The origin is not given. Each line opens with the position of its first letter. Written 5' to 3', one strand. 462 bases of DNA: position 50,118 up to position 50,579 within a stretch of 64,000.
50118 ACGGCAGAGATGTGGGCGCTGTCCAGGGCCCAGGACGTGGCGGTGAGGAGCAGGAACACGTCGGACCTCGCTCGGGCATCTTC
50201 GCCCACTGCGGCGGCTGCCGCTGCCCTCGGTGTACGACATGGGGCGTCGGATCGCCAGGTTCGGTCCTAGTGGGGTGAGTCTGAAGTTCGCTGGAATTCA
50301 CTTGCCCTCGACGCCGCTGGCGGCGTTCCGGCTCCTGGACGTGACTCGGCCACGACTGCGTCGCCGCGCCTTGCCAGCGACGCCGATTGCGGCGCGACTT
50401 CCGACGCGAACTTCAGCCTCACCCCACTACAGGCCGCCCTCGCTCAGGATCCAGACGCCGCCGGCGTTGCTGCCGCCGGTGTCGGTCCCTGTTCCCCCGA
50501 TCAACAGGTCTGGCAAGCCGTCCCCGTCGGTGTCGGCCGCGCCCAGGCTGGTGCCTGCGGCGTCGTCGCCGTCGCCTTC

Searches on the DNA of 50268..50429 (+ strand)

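Call 28: search_dna_similar(query=window:50268-50429:+, collection=plasmids, mode=distant, max_evalue=0.01)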
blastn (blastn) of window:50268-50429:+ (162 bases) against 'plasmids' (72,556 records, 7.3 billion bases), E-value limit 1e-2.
No match.

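Call 29: search_dna_similar(query=window:50268-50429:+, collection=phages, mode=distant, max_evalue=0.01)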
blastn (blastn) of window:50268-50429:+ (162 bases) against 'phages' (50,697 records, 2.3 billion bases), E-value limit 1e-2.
No match.

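Call 69: search_dna_similar(query=window:50268-50429:+, collection=ecoli_genomes, mode=distant, max_evalue=1, max_rows=10)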
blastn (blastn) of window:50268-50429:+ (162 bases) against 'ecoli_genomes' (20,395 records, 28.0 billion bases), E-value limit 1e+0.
No match.
